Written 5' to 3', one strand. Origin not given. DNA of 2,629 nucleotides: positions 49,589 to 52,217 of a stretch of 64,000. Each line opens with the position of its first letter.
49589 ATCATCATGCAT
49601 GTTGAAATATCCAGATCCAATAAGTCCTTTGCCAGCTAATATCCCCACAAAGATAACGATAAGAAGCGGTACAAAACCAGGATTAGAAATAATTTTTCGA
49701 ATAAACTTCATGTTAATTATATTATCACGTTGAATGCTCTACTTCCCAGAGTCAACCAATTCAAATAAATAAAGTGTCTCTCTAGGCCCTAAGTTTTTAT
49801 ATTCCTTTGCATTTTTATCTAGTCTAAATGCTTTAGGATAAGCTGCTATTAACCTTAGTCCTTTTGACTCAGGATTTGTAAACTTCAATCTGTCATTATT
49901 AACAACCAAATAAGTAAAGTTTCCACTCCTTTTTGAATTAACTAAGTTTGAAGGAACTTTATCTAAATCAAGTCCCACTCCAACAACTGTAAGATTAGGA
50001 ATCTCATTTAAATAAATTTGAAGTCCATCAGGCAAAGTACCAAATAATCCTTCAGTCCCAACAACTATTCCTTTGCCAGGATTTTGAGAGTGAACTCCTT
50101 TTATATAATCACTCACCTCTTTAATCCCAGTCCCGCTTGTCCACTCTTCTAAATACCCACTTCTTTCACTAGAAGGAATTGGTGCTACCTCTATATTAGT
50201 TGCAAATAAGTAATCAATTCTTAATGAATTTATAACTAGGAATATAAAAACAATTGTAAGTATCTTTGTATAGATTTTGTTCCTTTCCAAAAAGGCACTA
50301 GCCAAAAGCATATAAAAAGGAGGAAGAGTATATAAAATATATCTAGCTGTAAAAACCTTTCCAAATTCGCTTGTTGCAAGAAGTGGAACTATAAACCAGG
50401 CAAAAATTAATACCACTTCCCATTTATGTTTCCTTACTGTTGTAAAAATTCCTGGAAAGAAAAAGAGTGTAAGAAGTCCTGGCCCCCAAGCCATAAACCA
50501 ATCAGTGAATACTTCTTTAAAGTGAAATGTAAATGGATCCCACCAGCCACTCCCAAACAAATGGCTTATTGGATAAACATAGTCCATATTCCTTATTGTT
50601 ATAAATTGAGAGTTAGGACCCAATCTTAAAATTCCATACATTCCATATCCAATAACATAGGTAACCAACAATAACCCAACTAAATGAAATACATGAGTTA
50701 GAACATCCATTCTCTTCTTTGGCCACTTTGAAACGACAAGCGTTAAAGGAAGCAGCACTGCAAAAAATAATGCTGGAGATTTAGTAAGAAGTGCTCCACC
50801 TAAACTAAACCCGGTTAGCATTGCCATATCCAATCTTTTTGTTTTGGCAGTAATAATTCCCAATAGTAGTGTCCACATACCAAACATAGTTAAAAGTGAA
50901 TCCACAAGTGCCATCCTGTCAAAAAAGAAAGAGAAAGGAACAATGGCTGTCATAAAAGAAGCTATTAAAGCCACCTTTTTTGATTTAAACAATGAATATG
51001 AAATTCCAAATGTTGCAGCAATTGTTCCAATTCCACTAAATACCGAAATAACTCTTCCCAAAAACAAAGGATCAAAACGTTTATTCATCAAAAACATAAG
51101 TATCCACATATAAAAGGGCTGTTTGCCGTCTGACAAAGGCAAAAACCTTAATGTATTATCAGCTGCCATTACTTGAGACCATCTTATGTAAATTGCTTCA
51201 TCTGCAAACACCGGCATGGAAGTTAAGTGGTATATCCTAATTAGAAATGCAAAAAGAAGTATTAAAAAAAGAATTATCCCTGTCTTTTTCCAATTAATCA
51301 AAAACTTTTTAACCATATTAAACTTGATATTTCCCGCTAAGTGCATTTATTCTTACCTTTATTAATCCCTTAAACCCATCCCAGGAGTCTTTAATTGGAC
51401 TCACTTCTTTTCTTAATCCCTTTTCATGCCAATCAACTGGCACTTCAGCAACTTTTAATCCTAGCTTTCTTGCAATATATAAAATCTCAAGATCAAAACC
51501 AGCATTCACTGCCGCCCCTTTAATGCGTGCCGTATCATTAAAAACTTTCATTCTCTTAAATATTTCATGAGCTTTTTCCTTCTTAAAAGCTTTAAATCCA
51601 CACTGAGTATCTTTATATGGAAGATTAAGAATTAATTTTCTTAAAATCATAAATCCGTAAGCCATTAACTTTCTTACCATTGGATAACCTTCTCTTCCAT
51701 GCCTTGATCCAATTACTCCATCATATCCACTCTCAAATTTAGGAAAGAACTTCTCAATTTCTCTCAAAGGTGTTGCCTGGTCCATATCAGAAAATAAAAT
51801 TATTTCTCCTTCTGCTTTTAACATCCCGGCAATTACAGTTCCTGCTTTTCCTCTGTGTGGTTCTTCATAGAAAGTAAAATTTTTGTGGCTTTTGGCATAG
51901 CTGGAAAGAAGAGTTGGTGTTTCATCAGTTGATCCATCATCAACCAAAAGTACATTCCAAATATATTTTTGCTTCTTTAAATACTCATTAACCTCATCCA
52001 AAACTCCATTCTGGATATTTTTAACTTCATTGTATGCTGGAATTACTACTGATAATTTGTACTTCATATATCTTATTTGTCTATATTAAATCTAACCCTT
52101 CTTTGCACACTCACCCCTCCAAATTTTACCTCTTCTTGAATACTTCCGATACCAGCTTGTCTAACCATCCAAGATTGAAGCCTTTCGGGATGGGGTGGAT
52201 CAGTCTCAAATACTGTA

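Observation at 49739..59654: Paired polyprenol-phosphate-sugar synthases and GT-C transferases, including a GT2-GtrA fusion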

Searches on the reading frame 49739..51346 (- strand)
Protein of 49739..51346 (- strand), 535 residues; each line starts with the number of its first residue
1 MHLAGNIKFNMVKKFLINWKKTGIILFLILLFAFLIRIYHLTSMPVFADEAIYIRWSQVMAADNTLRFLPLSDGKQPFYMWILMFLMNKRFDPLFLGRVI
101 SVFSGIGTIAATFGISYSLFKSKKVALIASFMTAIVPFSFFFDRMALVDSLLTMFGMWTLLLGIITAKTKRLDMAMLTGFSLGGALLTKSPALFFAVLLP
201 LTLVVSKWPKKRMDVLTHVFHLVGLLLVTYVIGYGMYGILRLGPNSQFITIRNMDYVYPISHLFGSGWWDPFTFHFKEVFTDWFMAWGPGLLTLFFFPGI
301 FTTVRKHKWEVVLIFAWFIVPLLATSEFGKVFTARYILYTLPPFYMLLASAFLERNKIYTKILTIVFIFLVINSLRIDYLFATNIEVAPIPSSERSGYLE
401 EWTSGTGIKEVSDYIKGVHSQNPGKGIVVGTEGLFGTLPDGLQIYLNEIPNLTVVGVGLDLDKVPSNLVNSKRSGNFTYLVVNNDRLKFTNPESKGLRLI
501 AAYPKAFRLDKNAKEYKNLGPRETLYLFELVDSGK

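Call 4: search_protein_families(library=pfam, proteins=[window:49739-51346:-], max_evalue=0.01)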
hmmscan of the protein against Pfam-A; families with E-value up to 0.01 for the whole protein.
window:49739-51346:- (535 aa): 2 families
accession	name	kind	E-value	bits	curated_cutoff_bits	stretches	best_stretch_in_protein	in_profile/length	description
PF13231.12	PMT_2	-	2.1e-09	38.2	26.1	1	77-229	4-155/160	Dolichyl-phosphate-mannose-protein mannosyltransferase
PF02366.24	PMT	-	2.3e-06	27.8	22.7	1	92-231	80-227/245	Dolichyl-phosphate-mannose-protein mannosyltransferase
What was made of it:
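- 49739..51346 (-): GT-C-535: PMT_2/PMT-type GT-C transferase, partner of GT2-249. The start is either ATG 51346 or, 1 nt after the GT2 stop, ATG 51316. PMT_2 38.2 bits and PMT 27.8 bits (call 4).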

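Call 5: search_protein_families(library=ncbifam, proteins=[window:49739-51346:-], max_evalue=0.01)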
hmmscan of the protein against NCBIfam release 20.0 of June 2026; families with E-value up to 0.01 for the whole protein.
window:49739-51346:- (535 aa): 1 family
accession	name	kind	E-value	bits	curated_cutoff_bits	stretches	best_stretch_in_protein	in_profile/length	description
TIGR03663.1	TIGR03663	subfamily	1.5e-08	34.1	126.25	1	25-219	3-194/435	flippase activity-associated protein Agl23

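Call 45: search_solved_structures(query=window:49739-51346:-, max_evalue=0.1)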
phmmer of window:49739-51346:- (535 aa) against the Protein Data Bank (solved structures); distinct sequences matched with E-value up to 0.1: 0.

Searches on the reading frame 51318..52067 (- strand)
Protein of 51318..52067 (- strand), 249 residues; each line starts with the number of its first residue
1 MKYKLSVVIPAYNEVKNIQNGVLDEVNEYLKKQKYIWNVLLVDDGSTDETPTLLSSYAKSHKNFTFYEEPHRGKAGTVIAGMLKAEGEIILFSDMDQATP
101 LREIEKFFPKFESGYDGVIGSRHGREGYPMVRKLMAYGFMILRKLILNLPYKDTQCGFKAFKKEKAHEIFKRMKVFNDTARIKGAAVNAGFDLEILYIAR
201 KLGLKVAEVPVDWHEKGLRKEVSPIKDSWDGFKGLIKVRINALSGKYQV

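Call 4: search_protein_families(library=pfam, proteins=[window:51318-52067:-], max_evalue=0.01)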
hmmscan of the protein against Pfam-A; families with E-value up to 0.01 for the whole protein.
window:51318-52067:- (249 aa): 2 families
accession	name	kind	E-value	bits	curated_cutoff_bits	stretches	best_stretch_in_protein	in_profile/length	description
PF00535.33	Glycos_transf_2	-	1.1e-25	91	23.3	1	6-170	1-168/168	Glycosyl transferase family 2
PF10111.15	Glyco_tranf_2_2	-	3.2e-07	30.6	27.3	1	6-106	1-101/276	Glycosyltransferase like family 2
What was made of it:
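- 51318..52067 (-): GT2-249: polyprenyl-phosphate sugar synthase-like GT2 without a predicted TM helix, immediately upstream of GT-C-535. Pfam GT2, 91 bits (call 4).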

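Call 5: search_protein_families(library=ncbifam, proteins=[window:51318-52067:-], max_evalue=0.01)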
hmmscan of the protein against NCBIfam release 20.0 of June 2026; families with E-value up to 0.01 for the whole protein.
window:51318-52067:- (249 aa): 20 families
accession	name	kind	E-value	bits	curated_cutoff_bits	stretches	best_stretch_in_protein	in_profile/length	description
NF047588.1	GlcsyltransPgfSStrep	equivalog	1.8e-21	76.7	500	1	4-179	2-176/308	glycosyltransferase PgfS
NF007986.1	PRK10714.1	equivalog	4.9e-14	52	529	1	4-138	7-141/316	undecaprenyl-phosphate 4-deoxy-4-formamido-L-arabinose transferase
NF041391.1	DPhHxTase_Halo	equivalog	2e-13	49.8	375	1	11-238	3-208/213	dolichyl-phosphate hexose transferase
NF038302.1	EPS_HpsE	equivalog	7.8e-13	48.1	300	1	4-98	2-98/307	hormogonium polysaccharide biosynthesis glycosyltransferase HpsE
NF041875.1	EPS_EpsD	equivalog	2.1e-11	43.8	370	1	5-100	1-93/325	exopolysaccharide biosynthesis glycosyltransferase EpsD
TIGR03937.1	PgaC_IcaA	equivalog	4.2e-11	42.4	422.3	1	4-96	46-135/407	poly-beta-1,6-N-acetyl-D-glucosamine synthase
NF007482.0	PRK10073.1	equivalog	7.8e-11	41.6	423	1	3-97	6-96/334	glycosyltransferase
TIGR04182.1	glyco_TIGR04182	equivalog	1.9e-10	40.6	325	1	5-228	2-207/293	S-layer glycoprotein N-glycosyltransferase AglJ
TIGR04283.1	glyco_like_mftF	equivalog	7.2e-10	38.8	182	1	5-100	1-86/221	TIGR04283 family arsenosugar biosynthesis glycosyltransferase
NF010496.0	PRK13915.1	equivalog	1.3e-09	37.6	262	1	3-98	31-128/307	glucosyl-3-phosphoglycerate synthase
NF047683.1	TeichurnBiosyTuaG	equivalog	2.3e-08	34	400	1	4-99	7-99/252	teichuronic acid biosynthesis protein TuaG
TIGR03965.1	mycofact_glyco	equivalog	5.8e-07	28.7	280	1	5-112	76-180/467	mycofactocin biosynthesis glycosyltransferase MftF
NF050050.1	ProtGlycPglI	equivalog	6e-07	29.1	500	1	4-121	3-118/306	GalNAc(5)-diNAcBac-PP-undecaprenol beta-1,3-glucosyltransferase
NF058614.1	PPMAGASynPpgS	equivalog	5.3e-06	26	370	1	7-177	4-173/226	polyprenyl-phospho-N-acetylgalactosaminyl synthase PpgS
NF038299.1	EPS_HpsN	equivalog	4.3e-05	22.6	425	1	4-98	2-93/317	hormogonium polysaccharide biosynthesis glycosyltransferase HpsN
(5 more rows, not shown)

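Call 8: search_solved_structures(query=window:51318-52067:-, max_evalue=0.001, show_alignments=1)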
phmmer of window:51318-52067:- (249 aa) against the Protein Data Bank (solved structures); distinct sequences matched with E-value up to 0.001: 21.
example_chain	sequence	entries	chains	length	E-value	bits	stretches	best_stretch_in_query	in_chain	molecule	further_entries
5mlz_A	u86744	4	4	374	5.9e-13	52.1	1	3-167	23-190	Dolichol monophosphate mannose synthase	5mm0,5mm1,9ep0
5eke_A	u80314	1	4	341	6.9e-11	45.4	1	4-140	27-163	Uncharacterized glycosyltransferase sll0501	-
5ekp_C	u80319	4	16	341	6.9e-11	45.4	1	4-140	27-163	Uncharacterized glycosyltransferase sll0501 | Glycosyltransferase sll0501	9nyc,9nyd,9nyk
9nye_A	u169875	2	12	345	7.1e-11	45.3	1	4-140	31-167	Glycosyltransferase sll0501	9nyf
9bhc_C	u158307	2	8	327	9.1e-11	45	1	4-161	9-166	Undecaprenyl-phosphate 4-deoxy-4-formamido-L-arabinose transferase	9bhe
8vxh_A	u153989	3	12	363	1.2e-10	44.6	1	4-161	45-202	Undecaprenyl-phosphate 4-deoxy-4-formamido-L-arabinose transferase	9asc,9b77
9hwj_A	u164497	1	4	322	1.5e-09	41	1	4-133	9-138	Undecaprenyl-phosphate 4-deoxy-4-formamido-L-arabinose transferase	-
6yv7_B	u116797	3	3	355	2e-08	37.3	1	4-103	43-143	Glycosyl transferase, family 2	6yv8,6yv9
6yv7_A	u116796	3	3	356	2.1e-08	37.3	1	4-103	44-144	Glycosyl transferase, family 2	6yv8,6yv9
5hea_A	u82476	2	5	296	7.6e-06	28.9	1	5-100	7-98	Putative glycosyltransferase (GalT1)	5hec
8bz8_A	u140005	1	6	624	5.8e-05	25.9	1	3-120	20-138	Glycosyltransferase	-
5tz8_A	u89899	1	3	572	6.1e-05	25.9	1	4-98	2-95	Glycosyl transferase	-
8bz4_A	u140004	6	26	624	6.4e-05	25.8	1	3-120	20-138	Glycosyltransferase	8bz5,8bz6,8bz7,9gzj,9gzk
6p61_A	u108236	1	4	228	8.7e-05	25.4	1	5-99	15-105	Glycosyltransferase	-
5tze_C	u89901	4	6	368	0.00013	24.8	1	4-98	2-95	Glycosyl transferase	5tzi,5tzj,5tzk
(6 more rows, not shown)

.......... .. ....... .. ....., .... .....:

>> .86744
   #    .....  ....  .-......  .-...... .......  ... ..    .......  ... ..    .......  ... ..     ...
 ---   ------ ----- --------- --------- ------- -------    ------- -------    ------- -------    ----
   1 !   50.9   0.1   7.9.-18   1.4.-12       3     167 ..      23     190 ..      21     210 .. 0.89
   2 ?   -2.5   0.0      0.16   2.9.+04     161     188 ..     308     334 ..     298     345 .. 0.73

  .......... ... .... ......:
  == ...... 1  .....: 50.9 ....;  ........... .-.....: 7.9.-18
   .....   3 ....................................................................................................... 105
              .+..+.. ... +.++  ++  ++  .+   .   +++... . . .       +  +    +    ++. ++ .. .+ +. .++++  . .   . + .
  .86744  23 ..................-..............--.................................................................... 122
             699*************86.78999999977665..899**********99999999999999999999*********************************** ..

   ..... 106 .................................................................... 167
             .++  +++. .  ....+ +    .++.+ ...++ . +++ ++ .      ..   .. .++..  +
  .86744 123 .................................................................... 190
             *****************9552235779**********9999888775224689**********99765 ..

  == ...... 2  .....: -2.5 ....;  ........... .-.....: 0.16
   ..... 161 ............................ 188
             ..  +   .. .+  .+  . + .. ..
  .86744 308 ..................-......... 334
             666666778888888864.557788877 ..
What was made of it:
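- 51318..52067 (-): Best PDB hits are DPMS (6e-13), GtrB and ArnC (call 8).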

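Call 17: find_encoding_contigs(protein=window:51318-52067:-, flank=10000, max_places=6)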
Protein window:51318-52067:- (249 aa): no gene with exactly this product is on record in the collection.

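Call 63: search_protein_representatives(protein=window:51318-52067:-)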
Query: 249 residues. Proteins with E-value up to 0.001 (for the whole library): 41722; up to 1e-10: 7702; up to 1e-30: 268. The best 150 are listed.
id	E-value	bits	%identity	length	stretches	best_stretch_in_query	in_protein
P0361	1.7e-83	296.3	54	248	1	3-248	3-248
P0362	1.3e-72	260.7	50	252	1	4-247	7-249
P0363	1.7e-71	257.0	53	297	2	5-116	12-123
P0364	4.8e-70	252.2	51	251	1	4-242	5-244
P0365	8.1e-67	241.6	47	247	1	5-249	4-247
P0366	3.0e-65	236.5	37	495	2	4-248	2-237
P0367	6.3e-65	235.5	53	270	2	4-110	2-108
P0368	5.5e-60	219.3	45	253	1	4-248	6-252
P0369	1.2e-58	214.9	49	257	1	3-243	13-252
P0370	9.4e-58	212.0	44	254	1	4-248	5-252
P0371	7.1e-56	205.8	52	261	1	30-216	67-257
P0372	4.4e-55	203.2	44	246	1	4-248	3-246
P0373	4.2e-54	200.0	51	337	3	5-85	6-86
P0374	2.5e-53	197.5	43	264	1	5-247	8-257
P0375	2.7e-53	197.4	43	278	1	5-226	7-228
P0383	2.1e-49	184.6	45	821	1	2-244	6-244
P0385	9.8e-49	182.4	44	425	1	4-238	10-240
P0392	6.7e-46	173.1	35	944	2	5-240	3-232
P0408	4.2e-42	160.7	40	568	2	5-248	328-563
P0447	4.1e-37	144.4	30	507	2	5-248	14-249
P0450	6.2e-37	143.8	42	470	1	2-248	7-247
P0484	1.2e-34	136.3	31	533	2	5-211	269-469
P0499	4.4e-34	134.4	41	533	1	6-239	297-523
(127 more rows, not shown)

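Call 64: search_protein_families(library=pfam, proteins=[P0383, P0392, P0408, P0499, P0450, P0385, P0484, P0447], max_evalue=0.001)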
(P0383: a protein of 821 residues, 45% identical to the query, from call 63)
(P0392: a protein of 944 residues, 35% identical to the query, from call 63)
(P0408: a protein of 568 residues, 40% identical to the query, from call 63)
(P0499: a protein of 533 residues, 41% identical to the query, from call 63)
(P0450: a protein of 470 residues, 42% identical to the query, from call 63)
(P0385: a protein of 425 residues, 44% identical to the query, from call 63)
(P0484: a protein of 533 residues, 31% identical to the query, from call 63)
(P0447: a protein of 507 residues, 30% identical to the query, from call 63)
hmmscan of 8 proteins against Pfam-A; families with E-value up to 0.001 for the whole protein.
P0383 (821 aa): 5 families
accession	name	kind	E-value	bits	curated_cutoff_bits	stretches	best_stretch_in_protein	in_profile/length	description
PF00535.33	Glycos_transf_2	-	1.9e-25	90.2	23.3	1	10-172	1-165/168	Glycosyl transferase family 2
PF10111.15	Glyco_tranf_2_2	-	1.2e-06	28.7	27.3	1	10-113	1-104/276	Glycosyltransferase like family 2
PF13641.12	Glyco_tranf_2_3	-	1.6e-05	25.5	27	1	9-99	3-95/230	Glycosyltransferase like family 2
PF10131.15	PTPS_related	-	1.9e-05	23.7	26.4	1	327-589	1-248/621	6-pyruvoyl-tetrahydropterin synthase related domain; membrane protein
PF13231.12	PMT_2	-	3e-05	24.7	26.1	1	331-478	3-145/160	Dolichyl-phosphate-mannose-protein mannosyltransferase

P0392 (944 aa): 10 families
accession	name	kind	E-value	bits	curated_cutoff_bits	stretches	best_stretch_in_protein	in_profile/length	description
PF00535.33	Glycos_transf_2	-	1.8e-58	197.6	23.3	2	4-171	1-165/168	Glycosyl transferase family 2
PF08241.18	Methyltransf_11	-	5.3e-17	62.7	21.2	1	285-374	1-95/95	Methyltransferase domain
PF13641.12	Glyco_tranf_2_3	-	8.6e-17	62.3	27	2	3-117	3-119/230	Glycosyltransferase like family 2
PF13649.12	Methyltransf_25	-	1.2e-16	61.7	27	1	284-370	1-97/97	Methyltransferase domain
PF08242.18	Methyltransf_12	-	7.6e-16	59.1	30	1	285-372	1-98/98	Methyltransferase domain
PF13847.12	Methyltransf_31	-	6.6e-15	55.5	27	1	283-378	6-113/145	Methyltransferase domain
PF13489.12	Methyltransf_23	-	1.9e-14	54.2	27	1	267-378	6-120/164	Methyltransferase domain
PF07021.18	MetW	-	1.3e-13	51.5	21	2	773-873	4-107/193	Methionine biosynthesis protein MetW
PF10111.15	Glyco_tranf_2_2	-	1.2e-11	45.1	27.3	1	4-114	1-111/276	Glycosyltransferase like family 2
PF08003.17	Methyltransf_9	-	0.00038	20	23.8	0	283-375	118-218/315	Protein of unknown function (DUF1698)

P0408 (568 aa): 5 families
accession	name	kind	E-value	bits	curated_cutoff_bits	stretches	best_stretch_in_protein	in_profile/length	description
PF00535.33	Glycos_transf_2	-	7.9e-59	198.8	23.3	2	329-496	1-167/168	Glycosyl transferase family 2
PF13641.12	Glyco_tranf_2_3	-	7.4e-28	98.5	27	2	2-213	1-211/230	Glycosyltransferase like family 2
PF10111.15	Glyco_tranf_2_2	-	2.7e-15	57.1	27.3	2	6-199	2-202/276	Glycosyltransferase like family 2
PF13632.12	Glyco_trans_2_3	-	3.1e-08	34.1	27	1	83-214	2-124/198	Glycosyl transferase family group 2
PF13704.12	Glyco_tranf_2_4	-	7.7e-07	30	27.5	0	344-419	6-81/98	Glycosyl transferase family 2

P0499 (533 aa): 3 families
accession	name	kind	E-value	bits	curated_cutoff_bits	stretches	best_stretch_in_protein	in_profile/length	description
PF00535.33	Glycos_transf_2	-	1.2e-34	120.1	23.3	1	297-466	1-168/168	Glycosyl transferase family 2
PF10111.15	Glyco_tranf_2_2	-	5.6e-09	36.3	27.3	1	297-402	1-106/276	Glycosyltransferase like family 2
PF13641.12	Glyco_tranf_2_3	-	3.1e-05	24.5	27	1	297-409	4-119/230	Glycosyltransferase like family 2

P0450 (470 aa): 4 families
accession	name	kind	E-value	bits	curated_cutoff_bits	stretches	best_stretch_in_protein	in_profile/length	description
PF00535.33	Glycos_transf_2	-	9.4e-29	100.9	23.3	1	11-181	1-167/168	Glycosyl transferase family 2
PF04138.20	GtrA_DPMS_TM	-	2.8e-21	76.3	26.1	1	340-468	1-117/117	GtrA/DPMS, transmembrane domain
PF10111.15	Glyco_tranf_2_2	-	5.6e-09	36.3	27.3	1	11-112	1-102/276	Glycosyltransferase like family 2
PF13641.12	Glyco_tranf_2_3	-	3.5e-05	24.4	27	1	10-102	3-97/230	Glycosyltransferase like family 2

P0385 (425 aa): 2 families
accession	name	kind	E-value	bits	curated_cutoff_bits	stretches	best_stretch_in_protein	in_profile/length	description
PF00535.33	Glycos_transf_2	-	2.7e-26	92.9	23.3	1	12-171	1-167/168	Glycosyl transferase family 2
PF13641.12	Glyco_tranf_2_3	-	8.7e-07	29.6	27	1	11-101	3-100/230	Glycosyltransferase like family 2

P0484 (533 aa): 4 families
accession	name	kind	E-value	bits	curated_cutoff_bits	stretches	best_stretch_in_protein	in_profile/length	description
PF00535.33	Glycos_transf_2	-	3.2e-48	164.3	23.3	2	270-438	1-167/168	Glycosyl transferase family 2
PF13641.12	Glyco_tranf_2_3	-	5.9e-21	76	27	2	4-200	4-205/230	Glycosyltransferase like family 2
PF10111.15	Glyco_tranf_2_2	-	3.5e-11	43.6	27.3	1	290-377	20-107/276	Glycosyltransferase like family 2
PF13704.12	Glyco_tranf_2_4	-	0.00024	22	27.5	0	11-91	2-81/98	Glycosyl transferase family 2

P0447 (507 aa): 4 families
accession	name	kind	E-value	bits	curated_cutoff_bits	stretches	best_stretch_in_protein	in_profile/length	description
PF00535.33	Glycos_transf_2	-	3.6e-60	203.2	23.3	2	269-437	2-167/168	Glycosyl transferase family 2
PF13641.12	Glyco_tranf_2_3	-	1.4e-12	48.5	27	1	267-375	3-111/230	Glycosyltransferase like family 2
PF10111.15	Glyco_tranf_2_2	-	6.8e-08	32.8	27.3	1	15-105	1-92/276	Glycosyltransferase like family 2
PF13704.12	Glyco_tranf_2_4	-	0.00037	21.4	27.5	0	45-103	20-80/98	Glycosyl transferase family 2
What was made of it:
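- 51318..52067 (-): Homologue P0383 (45% identity) is fused to a PMT_2 GT-C, and P0450 is fused to GtrA_DPMS_TM (calls 63, 64).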
